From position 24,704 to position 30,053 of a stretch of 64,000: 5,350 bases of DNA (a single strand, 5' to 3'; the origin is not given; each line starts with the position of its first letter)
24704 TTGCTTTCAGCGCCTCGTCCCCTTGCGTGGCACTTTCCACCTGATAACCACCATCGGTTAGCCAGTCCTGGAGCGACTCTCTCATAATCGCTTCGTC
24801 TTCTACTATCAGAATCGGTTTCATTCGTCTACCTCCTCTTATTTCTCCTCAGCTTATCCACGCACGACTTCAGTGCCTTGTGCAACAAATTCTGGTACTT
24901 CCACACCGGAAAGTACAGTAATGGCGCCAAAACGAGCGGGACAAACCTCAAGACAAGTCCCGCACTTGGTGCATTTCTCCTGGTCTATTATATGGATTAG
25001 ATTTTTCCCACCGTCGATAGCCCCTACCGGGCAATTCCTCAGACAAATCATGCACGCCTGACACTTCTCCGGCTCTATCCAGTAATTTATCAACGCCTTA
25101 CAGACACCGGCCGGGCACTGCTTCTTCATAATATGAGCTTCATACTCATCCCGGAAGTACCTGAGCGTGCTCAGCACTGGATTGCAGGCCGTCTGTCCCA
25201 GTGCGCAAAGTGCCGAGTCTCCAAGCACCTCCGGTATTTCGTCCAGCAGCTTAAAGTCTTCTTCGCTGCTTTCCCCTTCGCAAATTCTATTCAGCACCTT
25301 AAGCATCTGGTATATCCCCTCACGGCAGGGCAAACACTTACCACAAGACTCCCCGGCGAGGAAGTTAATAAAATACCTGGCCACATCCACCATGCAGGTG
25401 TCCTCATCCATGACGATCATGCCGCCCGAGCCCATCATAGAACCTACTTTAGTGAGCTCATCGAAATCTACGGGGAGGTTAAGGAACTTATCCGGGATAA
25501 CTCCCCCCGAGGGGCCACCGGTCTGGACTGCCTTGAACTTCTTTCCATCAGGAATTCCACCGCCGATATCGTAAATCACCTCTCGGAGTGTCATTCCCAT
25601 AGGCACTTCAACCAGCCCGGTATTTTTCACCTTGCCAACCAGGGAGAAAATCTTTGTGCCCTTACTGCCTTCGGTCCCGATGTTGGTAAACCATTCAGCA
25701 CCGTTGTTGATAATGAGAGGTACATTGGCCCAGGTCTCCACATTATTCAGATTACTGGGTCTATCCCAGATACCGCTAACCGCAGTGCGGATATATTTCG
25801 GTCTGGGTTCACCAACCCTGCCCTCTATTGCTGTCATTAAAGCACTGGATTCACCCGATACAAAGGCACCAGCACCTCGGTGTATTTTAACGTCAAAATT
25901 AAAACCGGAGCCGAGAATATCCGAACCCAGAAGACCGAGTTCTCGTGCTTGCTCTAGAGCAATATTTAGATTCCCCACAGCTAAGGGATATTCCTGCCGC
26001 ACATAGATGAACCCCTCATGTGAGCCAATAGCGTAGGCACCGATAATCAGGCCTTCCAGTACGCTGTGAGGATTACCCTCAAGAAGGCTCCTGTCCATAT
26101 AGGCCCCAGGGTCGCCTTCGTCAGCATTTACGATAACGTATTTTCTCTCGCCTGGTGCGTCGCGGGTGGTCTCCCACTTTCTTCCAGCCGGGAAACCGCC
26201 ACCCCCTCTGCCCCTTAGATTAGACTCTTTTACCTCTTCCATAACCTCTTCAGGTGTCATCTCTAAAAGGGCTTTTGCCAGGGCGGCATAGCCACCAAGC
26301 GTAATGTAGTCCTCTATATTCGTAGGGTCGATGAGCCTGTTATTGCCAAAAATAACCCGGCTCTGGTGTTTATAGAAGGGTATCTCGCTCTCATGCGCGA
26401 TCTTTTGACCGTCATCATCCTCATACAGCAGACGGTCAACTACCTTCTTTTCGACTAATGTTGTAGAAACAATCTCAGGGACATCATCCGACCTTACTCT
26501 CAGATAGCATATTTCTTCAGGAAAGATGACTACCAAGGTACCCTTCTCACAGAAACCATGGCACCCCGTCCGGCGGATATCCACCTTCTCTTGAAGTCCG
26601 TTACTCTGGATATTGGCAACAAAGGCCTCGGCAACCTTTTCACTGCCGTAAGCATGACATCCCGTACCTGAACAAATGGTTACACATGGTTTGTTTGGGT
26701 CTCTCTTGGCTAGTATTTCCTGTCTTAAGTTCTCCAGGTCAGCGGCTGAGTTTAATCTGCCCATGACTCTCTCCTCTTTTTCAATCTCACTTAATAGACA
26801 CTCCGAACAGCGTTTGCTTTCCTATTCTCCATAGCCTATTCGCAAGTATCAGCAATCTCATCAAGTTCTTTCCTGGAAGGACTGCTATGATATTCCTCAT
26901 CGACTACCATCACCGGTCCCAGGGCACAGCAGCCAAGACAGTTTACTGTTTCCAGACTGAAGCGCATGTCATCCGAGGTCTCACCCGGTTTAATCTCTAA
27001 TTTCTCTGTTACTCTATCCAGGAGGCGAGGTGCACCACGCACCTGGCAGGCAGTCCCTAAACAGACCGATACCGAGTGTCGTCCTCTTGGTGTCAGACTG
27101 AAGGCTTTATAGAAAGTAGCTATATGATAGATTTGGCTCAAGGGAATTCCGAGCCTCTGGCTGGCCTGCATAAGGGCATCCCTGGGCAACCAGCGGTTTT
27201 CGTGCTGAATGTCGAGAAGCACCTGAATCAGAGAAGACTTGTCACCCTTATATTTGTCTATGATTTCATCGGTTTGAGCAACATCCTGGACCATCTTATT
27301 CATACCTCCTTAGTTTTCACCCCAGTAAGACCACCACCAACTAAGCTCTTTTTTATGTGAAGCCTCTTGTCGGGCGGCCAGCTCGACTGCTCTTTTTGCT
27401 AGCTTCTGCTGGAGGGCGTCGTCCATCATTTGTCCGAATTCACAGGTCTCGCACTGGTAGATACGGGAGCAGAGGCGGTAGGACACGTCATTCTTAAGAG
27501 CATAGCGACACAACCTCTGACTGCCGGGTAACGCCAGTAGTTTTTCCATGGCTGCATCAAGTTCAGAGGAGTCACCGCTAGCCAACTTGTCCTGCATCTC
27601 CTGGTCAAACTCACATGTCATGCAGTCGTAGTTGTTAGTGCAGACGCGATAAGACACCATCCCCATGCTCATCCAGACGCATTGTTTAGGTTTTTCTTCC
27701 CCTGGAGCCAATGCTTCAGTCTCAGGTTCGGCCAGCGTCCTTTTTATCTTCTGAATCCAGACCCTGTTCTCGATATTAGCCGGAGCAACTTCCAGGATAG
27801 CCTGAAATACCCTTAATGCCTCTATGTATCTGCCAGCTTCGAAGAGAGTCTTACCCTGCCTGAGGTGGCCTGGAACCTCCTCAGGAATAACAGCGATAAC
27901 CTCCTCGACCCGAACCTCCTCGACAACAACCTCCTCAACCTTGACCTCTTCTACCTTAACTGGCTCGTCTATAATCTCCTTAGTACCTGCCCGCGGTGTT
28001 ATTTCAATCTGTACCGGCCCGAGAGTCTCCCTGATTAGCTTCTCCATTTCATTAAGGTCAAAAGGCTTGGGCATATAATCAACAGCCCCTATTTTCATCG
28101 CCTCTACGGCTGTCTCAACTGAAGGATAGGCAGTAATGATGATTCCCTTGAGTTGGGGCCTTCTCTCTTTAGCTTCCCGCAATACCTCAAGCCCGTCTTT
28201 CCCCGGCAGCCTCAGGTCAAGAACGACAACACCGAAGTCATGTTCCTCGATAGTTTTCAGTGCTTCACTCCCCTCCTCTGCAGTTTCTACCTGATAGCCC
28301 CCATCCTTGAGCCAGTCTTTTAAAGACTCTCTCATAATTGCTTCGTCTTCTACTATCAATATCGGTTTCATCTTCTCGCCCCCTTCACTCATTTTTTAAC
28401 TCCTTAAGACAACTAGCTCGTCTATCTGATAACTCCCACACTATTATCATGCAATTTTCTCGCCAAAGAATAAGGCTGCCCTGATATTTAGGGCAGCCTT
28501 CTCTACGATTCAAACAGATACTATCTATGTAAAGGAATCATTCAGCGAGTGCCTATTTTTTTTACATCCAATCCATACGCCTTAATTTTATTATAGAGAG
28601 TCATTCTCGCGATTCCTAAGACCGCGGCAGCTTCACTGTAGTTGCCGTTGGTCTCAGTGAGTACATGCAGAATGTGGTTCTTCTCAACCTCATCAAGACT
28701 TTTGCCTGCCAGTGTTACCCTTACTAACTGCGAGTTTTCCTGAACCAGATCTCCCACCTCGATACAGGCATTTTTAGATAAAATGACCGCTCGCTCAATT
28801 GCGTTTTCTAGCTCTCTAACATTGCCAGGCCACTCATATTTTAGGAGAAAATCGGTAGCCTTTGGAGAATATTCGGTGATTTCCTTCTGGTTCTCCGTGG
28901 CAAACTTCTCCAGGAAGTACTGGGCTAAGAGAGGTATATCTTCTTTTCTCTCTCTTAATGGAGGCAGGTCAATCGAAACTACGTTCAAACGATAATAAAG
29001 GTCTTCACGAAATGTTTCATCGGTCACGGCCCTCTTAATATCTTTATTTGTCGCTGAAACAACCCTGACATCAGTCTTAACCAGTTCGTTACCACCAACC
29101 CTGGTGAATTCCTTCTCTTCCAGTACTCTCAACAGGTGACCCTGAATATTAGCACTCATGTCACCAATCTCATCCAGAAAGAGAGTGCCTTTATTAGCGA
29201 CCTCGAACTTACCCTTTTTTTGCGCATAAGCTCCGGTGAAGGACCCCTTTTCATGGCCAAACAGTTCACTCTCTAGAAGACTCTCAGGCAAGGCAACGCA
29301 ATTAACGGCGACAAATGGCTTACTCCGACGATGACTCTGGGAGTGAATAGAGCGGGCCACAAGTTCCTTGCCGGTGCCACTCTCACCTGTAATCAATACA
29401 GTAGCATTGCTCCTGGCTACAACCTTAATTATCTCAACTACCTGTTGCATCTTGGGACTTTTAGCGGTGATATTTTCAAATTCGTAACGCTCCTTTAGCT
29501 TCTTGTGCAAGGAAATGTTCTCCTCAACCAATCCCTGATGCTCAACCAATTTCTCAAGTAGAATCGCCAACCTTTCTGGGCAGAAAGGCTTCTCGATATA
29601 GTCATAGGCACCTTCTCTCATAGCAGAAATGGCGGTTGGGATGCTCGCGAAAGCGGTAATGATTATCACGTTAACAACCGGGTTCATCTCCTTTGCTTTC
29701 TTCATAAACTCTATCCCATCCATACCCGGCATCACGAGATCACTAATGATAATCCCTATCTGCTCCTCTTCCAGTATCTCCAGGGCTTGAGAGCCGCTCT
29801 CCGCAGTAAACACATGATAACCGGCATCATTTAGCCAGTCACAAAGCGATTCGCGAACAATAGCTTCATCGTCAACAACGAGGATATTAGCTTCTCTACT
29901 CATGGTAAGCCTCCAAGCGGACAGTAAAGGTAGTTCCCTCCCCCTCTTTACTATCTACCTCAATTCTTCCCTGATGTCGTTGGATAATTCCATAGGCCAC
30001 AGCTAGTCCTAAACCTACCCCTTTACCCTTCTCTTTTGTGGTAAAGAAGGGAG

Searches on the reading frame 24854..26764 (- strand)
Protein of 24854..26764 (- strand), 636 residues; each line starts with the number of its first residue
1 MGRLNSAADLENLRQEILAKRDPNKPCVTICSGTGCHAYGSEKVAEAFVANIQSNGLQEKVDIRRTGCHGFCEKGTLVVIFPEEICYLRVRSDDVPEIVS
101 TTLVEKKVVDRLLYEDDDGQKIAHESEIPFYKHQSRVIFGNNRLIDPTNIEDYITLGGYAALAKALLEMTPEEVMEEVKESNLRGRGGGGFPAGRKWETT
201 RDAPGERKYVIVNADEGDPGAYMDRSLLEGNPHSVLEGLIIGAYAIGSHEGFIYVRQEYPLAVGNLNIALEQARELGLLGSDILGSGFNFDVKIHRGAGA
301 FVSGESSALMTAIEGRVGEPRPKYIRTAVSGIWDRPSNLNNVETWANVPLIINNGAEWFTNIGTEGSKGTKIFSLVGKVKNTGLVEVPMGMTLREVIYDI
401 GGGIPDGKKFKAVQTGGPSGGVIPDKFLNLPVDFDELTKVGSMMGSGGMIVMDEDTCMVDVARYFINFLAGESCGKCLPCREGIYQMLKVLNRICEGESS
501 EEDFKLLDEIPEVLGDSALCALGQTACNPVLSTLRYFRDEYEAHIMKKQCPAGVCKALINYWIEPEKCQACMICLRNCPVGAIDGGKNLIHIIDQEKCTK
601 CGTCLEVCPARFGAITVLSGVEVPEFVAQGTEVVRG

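Call 3: search_protein_families(library=pfam, proteins=[window:24854-26764:-], max_evalue=0.01)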
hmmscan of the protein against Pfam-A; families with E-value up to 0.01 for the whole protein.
window:24854-26764:- (636 aa): 13 families
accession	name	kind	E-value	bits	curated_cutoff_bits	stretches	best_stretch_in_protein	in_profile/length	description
PF01512.22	Complex1_51K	-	6.9e-42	143.3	31.2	1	178-349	1-149/150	Nuo51 FMN-binding domain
PF10589.14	NADH_4Fe-4S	-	1e-31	109.1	23.5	1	460-544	1-85/85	NADH-ubiquinone oxidoreductase-F iron-sulfur binding region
PF00037.32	Fer4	-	5.8e-10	39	21.1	2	592-610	2-20/24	4Fe-4S binding domain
PF10531.15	SLBB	-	4.2e-09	36.5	27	1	373-422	2-54/55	SLBB domain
PF13237.11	Fer4_10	-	2.1e-08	34.4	25.5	2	562-609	3-53/53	4Fe-4S dicluster domain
PF12837.12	Fer4_6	-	4.7e-08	33.1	25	2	593-615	4-24/24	4Fe-4S binding domain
PF14697.11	Fer4_21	-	2.1e-07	31.4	35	1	563-610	3-53/59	4Fe-4S dicluster domain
PF12838.12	Fer4_7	-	4.5e-07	30.7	27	1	567-610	1-50/52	4Fe-4S dicluster domain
PF13187.11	Fer4_9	-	7.1e-07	29.6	27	1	567-610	1-49/52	4Fe-4S dicluster domain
PF12797.12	Fer4_2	-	1.7e-06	28.1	24.5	1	592-610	4-22/22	4Fe-4S binding domain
PF22461.2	SLBB_2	-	3.2e-05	24.4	27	1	372-417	2-48/79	SLBB domain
PF01257.25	2Fe-2S_thioredx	-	0.00019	21.8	24.8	1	24-100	64-142/145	Thioredoxin-like [2Fe-2S] ferredoxin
PF13370.11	Fer4_13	-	0.0058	17.7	24.5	1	593-613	1-21/58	4Fe-4S single cluster domain of Ferredoxin I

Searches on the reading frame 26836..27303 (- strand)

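Call 3: search_protein_families(library=pfam, proteins=[window:26836-27303:-], max_evalue=0.01)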
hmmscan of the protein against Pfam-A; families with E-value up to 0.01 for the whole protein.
window:26836-27303:- (155 aa): 1 family
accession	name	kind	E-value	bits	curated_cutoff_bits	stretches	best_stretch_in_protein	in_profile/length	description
PF01257.25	2Fe-2S_thioredx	-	5.5e-49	166.2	24.8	1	12-154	2-144/145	Thioredoxin-like [2Fe-2S] ferredoxin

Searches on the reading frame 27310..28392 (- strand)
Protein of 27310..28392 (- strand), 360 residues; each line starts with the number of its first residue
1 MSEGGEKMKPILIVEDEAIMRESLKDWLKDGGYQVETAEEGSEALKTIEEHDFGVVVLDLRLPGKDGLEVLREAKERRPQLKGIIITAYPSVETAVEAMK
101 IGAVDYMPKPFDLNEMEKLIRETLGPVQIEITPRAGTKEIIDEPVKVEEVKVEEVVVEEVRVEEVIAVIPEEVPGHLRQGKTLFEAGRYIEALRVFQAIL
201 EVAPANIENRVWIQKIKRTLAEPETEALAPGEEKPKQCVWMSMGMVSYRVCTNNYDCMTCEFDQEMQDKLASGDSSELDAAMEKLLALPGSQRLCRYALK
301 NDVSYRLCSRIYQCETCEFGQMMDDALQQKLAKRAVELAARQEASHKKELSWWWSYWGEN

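Call 3: search_protein_families(library=pfam, proteins=[window:27310-28392:-], max_evalue=0.01)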
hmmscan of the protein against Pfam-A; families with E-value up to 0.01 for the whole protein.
window:27310-28392:- (360 aa): 2 families
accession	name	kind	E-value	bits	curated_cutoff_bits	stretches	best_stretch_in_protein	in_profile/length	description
PF00072.30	Response_reg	-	1.6e-30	106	30.2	1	11-120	1-110/111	Response regulator receiver domain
PF07719.23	TPR_2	-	0.0005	20.4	27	1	175-206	3-34/34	Tetratricopeptide repeat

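Call 4: search_protein_families(library=ncbifam, proteins=[window:27310-28392:-], max_evalue=0.01)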
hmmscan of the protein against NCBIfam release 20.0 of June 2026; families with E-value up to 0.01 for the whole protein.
window:27310-28392:- (360 aa): 102 families (the best 25 are shown)
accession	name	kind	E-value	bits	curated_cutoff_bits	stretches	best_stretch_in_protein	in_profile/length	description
NF008469.0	PRK11361.1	equivalog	7.4e-27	94.1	714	1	8-124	4-120/461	acetoacetate metabolism transcriptional regulator AtoC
TIGR01818.1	ntrC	equivalog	1.4e-25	90.1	558.6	1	11-129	1-119/463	nitrogen regulation protein NR(I)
NF006900.1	PRK09390.1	equivalog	7e-24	84.5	255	1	10-128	6-124/203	response regulator FixJ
NF051870.1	NAssimRespRegNtrX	equivalog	2.6e-23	82.6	600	1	9-122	2-117/452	nitrogen assimilation response regulator NtrX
NF033791.1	ActR_PrrA_rreg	equivalog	2.9e-23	82.7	250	1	10-120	3-113/173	ActR/PrrA/RegA family redox response regulator transcription factor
NF007689.0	PRK10365.1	equivalog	1.6e-22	79.9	760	1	11-125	8-122/441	sigma-54-dependent response regulator transcription factor ZraR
NF045944.1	ResRegRpaBCyano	equivalog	3e-22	79.1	330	1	12-163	1-149/229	response regulator transcription factor RpaB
NF008176.1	PRK10923.1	equivalog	7.4e-22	77.6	620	1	11-133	6-128/469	nitrogen regulation protein NR(I)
NF053512.1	nitric_RR_NosR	exception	1.4e-21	77.1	400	1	11-129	1-120/422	response regulator c-di-GMP phosphodiesterase, NosR family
NF007928.2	PRK10643.1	equivalog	1.5e-21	77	330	1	11-124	3-116/216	two-component system response regulator PmrA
TIGR01387.1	cztR_silR_copR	subfamily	2.3e-21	76.5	279.2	1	11-125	1-115/218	heavy metal response regulator transcription factor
NF007005.1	PRK09468.1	equivalog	2e-20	73.2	331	1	8-129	3-124/237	osmolarity response regulator transcription factor OmpR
NF045505.1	RR_RssB_Pseudo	equivalog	2.9e-20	72.7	700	1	11-128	8-126/394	two-component system response regulator RssB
NF008078.0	PRK10816.1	equivalog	1.1e-19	70.9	336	1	11-117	3-109/223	two-component system response regulator PhoP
NF012023.0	PRK15479.1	equivalog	2.6e-19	69.6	337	1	11-123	3-115/224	transcriptional regulator TctD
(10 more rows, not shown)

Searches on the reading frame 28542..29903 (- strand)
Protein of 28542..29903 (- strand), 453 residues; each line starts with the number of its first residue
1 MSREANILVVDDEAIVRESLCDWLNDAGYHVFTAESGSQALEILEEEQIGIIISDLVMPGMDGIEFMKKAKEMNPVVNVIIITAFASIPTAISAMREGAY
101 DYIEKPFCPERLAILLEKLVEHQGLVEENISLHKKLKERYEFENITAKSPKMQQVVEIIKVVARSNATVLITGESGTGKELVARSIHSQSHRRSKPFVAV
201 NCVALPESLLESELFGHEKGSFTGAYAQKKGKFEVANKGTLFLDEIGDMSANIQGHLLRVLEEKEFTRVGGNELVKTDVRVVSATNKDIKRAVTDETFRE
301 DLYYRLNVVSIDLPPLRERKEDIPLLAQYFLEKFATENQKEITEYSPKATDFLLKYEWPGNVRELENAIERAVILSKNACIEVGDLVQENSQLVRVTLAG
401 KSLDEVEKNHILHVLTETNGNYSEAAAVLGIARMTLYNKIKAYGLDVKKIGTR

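Call 3: search_protein_families(library=pfam, proteins=[window:28542-29903:-], max_evalue=0.01)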
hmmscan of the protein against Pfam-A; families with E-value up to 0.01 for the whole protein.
window:28542-29903:- (453 aa): 17 families
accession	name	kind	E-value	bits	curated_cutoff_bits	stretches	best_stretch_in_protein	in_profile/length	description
PF00158.32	Sigma54_activat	-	4.1e-74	248.3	20.2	1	146-311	2-167/168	Sigma-54 interaction domain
PF00072.30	Response_reg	-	1e-30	106.6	30.2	1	7-113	1-107/111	Response regulator receiver domain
PF25601.1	AAA_lid_14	-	1.4e-28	98.9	27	1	317-390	1-74/87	AAA+ ATPase lid domain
PF14532.12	Sigma54_activ_2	-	1.7e-25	90.3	25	1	147-316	2-138/138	Sigma-54 interaction domain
PF02954.25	HTH_8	-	1.7e-13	50.5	22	1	403-443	2-42/42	Bacterial regulatory protein, Fis family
PF07728.20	AAA_5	-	1e-09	39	22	1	169-288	2-124/139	AAA domain (dynein-related subfamily)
PF01078.27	Mg_chelatase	-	2.2e-06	27.7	20.3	1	224-286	93-157/207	Magnesium chelatase, subunit ChlI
PF07724.20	AAA_2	-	3.5e-06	27.6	27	1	166-279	3-117/166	AAA domain (Cdc48 subfamily)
PF00004.35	AAA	-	1e-05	26.4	21.2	1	169-287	1-110/131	ATPase family associated with various cellular activities (AAA)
PF20030.5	bpMoxR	-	1.9e-05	24.3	27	1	144-287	9-146/205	MoxR domain in the MoxR-vWA-beta-propeller ternary systems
PF00493.29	MCM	-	0.0012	18.5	23.3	1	161-301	52-187/224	MCM P-loop domain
PF13191.12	AAA_16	-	0.0027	18.7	32.6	1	152-205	9-63/167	AAA ATPase domain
PF12775.13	AAA_7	-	0.0027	17.7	25.8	1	136-202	3-69/181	P-loop containing dynein motor region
PF07726.17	AAA_3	-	0.0045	17.3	27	0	169-287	2-111/131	ATPase family associated with various cellular activities (AAA)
PF13556.12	HTH_30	-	0.0045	17.2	27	0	411-441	4-34/59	PucR C-terminal helix-turn-helix domain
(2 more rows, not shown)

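Call 4: search_protein_families(library=ncbifam, proteins=[window:28542-29903:-], max_evalue=0.01)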
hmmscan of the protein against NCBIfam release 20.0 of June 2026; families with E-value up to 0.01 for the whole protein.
window:28542-29903:- (453 aa): 127 families (the best 25 are shown)
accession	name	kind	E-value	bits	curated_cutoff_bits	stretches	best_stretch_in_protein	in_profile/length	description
NF008469.0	PRK11361.1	equivalog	5.5e-151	503.4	714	1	3-447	3-458/461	acetoacetate metabolism transcriptional regulator AtoC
TIGR01818.1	ntrC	equivalog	1.5e-137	459.2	558.6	2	7-389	1-380/463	nitrogen regulation protein NR(I)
NF007689.0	PRK10365.1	equivalog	1.1e-130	436.4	760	1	4-440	5-439/441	sigma-54-dependent response regulator transcription factor ZraR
TIGR02915.1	PEP_resp_reg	equivalog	2.8e-130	435.1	502.6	1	7-445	1-444/445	PEP-CTERM-box response regulator transcription factor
NF051870.1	NAssimRespRegNtrX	equivalog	1.7e-119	399.7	600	1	5-445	2-452/452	nitrogen assimilation response regulator NtrX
TIGR01817.1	nifA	equivalog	3.1e-119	399.2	528.85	1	133-414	186-463/534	nif-specific transcriptional activator NifA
NF011695.0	PRK15115.1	equivalog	4.9e-118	394.7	763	1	3-447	5-440/445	two-component system response regulator GlrR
NF041552.1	TF_PrdR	equivalog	4.2e-117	391.9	795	1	118-444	246-577/577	sigma-54 dependent transcriptional regulator PrdR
NF008176.1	PRK10923.1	equivalog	7.4e-116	387.5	620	1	5-389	4-384/469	nitrogen regulation protein NR(I)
NF049963.1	RespRegFlgRCampy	domain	2.7e-112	375.8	750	1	6-445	2-429/429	fla regulon two-component system response regulator FlgR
NF041946.1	LuxO_transreg_Vib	equivalog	4.2e-112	375.3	800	1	10-385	2-375/463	quorum-sensing sigma-54 dependent transcriptional regulator LuxO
NF050807.1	TransRegFlbDCaul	equivalog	2.5e-109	366.2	750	1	27-444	23-439/454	sigma-54-dependent transcriptional regulator FlbD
NF011958.0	PRK15429.1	equivalog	9.9e-104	348.3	830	1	123-448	358-689/692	formate hydrogenlyase transcriptional activator FlhA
NF038308.1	RNA_repair_RtcR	equivalog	3.9e-103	346.1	650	1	92-431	127-499/530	RNA repair transcriptional activator RtcR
NF003451.0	PRK05022.1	equivalog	4.5e-101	339.1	476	1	117-443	166-508/512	nitric oxide reductase transcriptional regulator NorR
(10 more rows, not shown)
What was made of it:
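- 28542..29903 (-): NtrC-type bEBP (REC - AAA+ sigma54-interaction - Fis-type HTH). The sigma54-contact loop reads GSFTGA. Calls 3 and 4.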
